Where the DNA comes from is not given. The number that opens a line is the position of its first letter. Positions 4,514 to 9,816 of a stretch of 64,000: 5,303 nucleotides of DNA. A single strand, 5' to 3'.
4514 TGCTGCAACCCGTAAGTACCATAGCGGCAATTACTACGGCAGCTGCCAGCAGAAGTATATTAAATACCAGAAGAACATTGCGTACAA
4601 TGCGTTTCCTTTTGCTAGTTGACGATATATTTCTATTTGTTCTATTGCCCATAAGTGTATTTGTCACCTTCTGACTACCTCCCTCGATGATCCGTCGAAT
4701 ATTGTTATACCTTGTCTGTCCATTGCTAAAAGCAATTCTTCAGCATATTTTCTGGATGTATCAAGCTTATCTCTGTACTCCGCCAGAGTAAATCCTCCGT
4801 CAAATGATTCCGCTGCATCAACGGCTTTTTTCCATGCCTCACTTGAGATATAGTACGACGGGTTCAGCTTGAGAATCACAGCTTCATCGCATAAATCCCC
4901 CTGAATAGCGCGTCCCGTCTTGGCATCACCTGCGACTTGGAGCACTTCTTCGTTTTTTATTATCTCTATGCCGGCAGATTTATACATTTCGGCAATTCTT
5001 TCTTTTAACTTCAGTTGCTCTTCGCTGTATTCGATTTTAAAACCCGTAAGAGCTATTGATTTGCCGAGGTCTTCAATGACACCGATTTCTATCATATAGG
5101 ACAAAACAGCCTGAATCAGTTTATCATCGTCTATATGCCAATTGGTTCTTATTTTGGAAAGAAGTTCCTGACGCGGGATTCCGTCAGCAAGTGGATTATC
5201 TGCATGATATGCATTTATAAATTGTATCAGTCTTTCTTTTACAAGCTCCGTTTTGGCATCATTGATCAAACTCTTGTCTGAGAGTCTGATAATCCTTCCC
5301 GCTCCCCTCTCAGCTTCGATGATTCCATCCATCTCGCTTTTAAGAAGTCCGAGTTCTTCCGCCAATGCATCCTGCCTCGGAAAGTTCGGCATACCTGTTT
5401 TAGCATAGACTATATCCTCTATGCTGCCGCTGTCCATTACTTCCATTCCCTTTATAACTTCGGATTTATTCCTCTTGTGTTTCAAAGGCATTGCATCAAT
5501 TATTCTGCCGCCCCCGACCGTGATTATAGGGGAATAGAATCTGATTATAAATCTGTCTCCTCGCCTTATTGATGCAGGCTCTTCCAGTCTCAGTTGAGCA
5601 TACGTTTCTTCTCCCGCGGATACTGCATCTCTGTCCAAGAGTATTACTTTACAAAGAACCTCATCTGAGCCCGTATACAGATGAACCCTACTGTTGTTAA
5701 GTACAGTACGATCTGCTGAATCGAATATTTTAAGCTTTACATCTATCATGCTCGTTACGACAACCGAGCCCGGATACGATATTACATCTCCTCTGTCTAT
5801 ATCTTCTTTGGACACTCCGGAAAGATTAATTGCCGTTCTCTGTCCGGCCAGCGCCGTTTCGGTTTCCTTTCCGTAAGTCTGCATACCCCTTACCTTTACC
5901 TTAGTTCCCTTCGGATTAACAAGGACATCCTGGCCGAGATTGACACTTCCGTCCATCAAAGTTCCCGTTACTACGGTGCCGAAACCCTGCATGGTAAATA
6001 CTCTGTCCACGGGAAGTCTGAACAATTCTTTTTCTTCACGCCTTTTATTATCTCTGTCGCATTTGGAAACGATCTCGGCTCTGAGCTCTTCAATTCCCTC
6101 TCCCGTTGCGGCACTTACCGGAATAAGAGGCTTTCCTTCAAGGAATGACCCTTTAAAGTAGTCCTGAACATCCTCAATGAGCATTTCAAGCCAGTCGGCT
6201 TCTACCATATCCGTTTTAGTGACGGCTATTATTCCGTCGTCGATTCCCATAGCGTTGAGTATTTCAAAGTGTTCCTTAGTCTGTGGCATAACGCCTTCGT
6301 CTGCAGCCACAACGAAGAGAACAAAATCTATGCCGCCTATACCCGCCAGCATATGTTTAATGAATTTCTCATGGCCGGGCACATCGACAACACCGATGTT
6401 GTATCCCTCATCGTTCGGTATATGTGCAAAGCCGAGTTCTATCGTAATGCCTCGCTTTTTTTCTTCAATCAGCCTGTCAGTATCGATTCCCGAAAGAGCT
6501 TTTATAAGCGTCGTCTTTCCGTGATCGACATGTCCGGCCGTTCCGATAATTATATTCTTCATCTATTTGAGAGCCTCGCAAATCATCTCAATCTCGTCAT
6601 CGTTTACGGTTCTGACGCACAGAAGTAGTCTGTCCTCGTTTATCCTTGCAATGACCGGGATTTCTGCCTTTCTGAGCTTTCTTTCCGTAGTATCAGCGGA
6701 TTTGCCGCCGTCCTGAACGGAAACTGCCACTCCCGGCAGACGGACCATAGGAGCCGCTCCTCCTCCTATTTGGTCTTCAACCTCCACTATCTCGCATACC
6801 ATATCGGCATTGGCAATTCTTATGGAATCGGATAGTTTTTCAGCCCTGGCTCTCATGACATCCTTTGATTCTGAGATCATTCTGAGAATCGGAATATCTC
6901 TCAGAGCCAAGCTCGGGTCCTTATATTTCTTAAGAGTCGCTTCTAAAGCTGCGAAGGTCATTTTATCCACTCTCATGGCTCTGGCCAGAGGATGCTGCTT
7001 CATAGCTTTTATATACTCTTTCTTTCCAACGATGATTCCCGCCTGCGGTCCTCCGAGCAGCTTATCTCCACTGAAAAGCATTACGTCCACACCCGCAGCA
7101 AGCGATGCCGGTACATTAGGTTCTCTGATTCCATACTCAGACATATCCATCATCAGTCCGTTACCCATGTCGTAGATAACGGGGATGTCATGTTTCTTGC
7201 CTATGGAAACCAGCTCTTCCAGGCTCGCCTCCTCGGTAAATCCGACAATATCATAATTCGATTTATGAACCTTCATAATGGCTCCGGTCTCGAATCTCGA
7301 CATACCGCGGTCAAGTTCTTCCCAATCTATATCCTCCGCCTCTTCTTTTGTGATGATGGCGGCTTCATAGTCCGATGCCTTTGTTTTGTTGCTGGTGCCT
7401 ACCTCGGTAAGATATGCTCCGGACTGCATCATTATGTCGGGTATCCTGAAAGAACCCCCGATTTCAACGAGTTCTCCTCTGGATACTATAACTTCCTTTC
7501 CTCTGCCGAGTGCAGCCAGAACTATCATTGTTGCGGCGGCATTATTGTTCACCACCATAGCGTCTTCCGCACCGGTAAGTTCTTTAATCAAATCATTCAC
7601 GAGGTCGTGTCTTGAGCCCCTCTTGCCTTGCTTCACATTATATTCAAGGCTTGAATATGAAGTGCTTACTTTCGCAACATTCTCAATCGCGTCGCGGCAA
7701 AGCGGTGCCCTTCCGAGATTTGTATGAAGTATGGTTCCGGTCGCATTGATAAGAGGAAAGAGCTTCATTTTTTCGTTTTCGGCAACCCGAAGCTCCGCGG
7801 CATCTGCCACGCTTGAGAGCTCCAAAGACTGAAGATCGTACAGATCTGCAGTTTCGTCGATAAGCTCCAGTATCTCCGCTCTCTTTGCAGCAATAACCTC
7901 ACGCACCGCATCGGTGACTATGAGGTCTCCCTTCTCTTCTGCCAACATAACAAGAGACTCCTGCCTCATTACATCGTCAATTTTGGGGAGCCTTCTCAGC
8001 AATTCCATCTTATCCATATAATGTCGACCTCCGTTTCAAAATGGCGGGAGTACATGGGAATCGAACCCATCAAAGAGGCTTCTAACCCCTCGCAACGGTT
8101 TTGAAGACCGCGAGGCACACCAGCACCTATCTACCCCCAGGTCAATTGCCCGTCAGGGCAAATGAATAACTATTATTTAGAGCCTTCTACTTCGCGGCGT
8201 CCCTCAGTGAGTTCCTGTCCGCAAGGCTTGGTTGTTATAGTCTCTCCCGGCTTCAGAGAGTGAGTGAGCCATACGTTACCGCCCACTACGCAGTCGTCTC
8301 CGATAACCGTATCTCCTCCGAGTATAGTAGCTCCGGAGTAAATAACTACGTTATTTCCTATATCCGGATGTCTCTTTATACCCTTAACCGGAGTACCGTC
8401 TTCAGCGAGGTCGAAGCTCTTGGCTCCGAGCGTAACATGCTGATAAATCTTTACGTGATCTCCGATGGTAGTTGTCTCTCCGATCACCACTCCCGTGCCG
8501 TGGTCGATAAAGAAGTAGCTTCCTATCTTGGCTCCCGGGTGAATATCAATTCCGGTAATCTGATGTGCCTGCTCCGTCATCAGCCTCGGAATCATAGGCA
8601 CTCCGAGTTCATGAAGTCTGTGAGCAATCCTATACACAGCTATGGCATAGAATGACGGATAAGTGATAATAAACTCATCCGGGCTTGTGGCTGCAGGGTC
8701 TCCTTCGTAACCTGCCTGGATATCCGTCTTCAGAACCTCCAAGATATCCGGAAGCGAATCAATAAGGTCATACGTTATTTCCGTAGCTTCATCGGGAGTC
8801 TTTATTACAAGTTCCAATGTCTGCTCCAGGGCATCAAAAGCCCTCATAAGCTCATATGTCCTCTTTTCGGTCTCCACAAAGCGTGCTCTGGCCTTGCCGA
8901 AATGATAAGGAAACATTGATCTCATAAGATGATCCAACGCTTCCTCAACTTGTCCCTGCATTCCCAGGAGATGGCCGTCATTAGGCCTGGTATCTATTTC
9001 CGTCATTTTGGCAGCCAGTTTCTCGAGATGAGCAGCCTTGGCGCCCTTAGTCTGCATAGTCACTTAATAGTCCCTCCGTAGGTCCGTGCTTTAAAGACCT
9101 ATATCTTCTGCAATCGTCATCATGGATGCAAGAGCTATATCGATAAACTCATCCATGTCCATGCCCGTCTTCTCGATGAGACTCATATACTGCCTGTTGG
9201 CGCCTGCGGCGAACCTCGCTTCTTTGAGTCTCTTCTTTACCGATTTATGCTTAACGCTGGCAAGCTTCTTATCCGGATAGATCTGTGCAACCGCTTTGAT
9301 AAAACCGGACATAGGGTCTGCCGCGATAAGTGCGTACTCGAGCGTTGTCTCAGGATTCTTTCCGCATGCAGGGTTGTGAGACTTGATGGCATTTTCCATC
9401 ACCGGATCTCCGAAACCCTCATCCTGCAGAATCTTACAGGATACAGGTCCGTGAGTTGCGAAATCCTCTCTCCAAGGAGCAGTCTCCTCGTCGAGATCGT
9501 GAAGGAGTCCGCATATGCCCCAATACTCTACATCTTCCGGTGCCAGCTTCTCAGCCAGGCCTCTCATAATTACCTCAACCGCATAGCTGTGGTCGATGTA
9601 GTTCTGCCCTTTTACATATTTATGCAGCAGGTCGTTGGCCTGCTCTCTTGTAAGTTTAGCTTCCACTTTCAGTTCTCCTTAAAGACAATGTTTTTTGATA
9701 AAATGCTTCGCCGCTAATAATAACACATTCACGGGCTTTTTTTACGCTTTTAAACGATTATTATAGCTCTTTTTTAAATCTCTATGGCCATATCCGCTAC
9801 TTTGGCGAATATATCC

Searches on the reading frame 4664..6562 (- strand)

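Call 42: search_protein_families(library=pfam, max_evalue=0.01, proteins=[window:4664-6562:-])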
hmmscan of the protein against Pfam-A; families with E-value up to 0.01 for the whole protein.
window:4664-6562:- (632 aa): 7 families
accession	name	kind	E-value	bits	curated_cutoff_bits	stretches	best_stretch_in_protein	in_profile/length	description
PF00009.33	GTP_EFTU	-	3.6e-36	125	26.5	1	3-166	3-184/188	Elongation factor Tu GTP binding domain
PF03144.31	GTP_EFTU_D2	-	1.5e-12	48.2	30.3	1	195-261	1-72/73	Elongation factor Tu domain 2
PF25461.1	Beta-barrel_SelB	-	4e-11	43.5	27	1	284-359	11-78/80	Selenocysteine-specific elongation factor, beta-barrel domain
PF09107.17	SelB-wing_3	-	2.7e-08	33.6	23.2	1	589-627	7-45/47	Elongation factor SelB, winged helix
PF01926.29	MMR_HSR1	-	7.5e-08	32.9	21.9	1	6-104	2-102/113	50S ribosome-binding GTPase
PF09106.17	SelB-wing_2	-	1.7e-07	31.6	22.3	1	449-505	4-57/57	Elongation factor SelB, winged helix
PF14578.12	GTP_EFTU_D4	-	0.0079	16.5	23.8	0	196-261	18-85/86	Elongation factor Tu domain 4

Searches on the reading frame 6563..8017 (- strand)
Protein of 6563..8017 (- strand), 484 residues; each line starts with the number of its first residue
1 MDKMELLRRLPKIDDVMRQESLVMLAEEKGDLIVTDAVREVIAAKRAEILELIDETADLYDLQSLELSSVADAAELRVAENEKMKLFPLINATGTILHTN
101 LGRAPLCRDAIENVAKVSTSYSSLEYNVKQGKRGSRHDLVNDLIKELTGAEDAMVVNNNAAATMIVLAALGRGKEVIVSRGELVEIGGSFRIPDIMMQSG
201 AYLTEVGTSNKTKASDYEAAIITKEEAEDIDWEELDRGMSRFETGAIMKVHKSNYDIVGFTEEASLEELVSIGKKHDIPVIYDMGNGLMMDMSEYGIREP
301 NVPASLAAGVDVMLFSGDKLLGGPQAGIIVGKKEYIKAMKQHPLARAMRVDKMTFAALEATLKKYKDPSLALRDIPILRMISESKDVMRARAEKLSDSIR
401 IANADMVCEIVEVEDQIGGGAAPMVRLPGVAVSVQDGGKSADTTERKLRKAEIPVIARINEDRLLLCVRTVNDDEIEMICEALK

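Call 42: search_protein_families(library=pfam, max_evalue=0.01, proteins=[window:6563-8017:-])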
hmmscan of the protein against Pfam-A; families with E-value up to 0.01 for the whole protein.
window:6563-8017:- (484 aa): 6 families
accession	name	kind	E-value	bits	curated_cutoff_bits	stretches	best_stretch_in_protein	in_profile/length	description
PF03841.19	SelA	-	3.6e-139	464.3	22.8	2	243-471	136-366/367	L-seryl-tRNA selenium transferase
PF01212.27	Beta_elim_lyase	-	2.7e-06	27.4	27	1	141-355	38-235/288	Beta-eliminating lyase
PF12390.13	Se-cys_synth_N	-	5.9e-06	26.7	22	1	7-46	1-40/40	Selenocysteine synthase N terminal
PF01041.23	DegT_DnrJ_EryC1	-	0.0031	17.2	19.8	0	132-179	21-70/360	DegT/DnrJ/EryC1/StrS aminotransferase family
PF01053.26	Cys_Met_Meta_PP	-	0.0081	15.2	27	0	137-198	54-113/381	Cys/Met metabolism PLP-dependent enzyme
PF00266.25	Aminotran_5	-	0.0091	15.4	21.5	0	221-341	118-223/371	Aminotransferase class-V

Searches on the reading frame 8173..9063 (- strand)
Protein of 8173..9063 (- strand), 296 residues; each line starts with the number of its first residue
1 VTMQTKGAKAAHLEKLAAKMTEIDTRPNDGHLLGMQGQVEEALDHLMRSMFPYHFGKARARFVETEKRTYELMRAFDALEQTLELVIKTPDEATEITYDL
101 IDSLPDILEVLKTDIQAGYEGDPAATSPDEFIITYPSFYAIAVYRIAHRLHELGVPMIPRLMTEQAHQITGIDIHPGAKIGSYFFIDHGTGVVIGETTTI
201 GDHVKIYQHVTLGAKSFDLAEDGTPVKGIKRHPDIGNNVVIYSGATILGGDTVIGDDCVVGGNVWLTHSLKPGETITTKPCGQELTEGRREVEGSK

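Call 9: search_protein_families(library=ncbifam, max_evalue=1e-8, proteins=[window:8173-9063:-])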
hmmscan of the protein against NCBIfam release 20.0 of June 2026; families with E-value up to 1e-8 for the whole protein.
window:8173-9063:- (296 aa): 5 families
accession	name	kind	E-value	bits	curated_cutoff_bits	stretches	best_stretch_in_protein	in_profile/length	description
TIGR01172.1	cysE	equivalog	6.2e-46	156.4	210.65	1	112-277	2-157/162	serine O-acetyltransferase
NF041874.1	EPS_EpsC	equivalog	1.1e-41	142.4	150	1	111-280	1-160/168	serine O-acetyltransferase EpsC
NF008349.0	PRK11132.1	equivalog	6.9e-26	90.9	397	1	95-277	65-237/273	serine O-acetyltransferase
NF007564.0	PRK10191.1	equivalog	6.3e-09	35.5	196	0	143-264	29-145/162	colanic acid biosynthesis acetyltransferase WcaB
TIGR04016.1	WcaB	equivalog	8.3e-09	35.2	194.65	0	145-263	15-128/146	colanic acid biosynthesis acetyltransferase WcaB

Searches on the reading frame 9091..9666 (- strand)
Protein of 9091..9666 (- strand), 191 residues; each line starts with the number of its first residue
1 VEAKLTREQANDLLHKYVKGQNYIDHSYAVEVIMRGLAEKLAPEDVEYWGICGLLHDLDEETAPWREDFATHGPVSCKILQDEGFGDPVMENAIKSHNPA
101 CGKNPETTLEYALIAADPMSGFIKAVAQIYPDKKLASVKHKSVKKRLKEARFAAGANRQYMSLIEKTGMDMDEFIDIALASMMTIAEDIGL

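Call 9: search_protein_families(library=ncbifam, max_evalue=1e-8, proteins=[window:9091-9666:-])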
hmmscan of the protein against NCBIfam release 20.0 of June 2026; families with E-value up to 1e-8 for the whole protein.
window:9091-9666:- (191 aa): 1 family
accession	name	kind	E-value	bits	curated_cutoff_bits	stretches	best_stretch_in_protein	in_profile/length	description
TIGR00277.1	HDIG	domain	7.1e-09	35.4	27.6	0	20-98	2-82/84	HDIG domain-containing metalloprotein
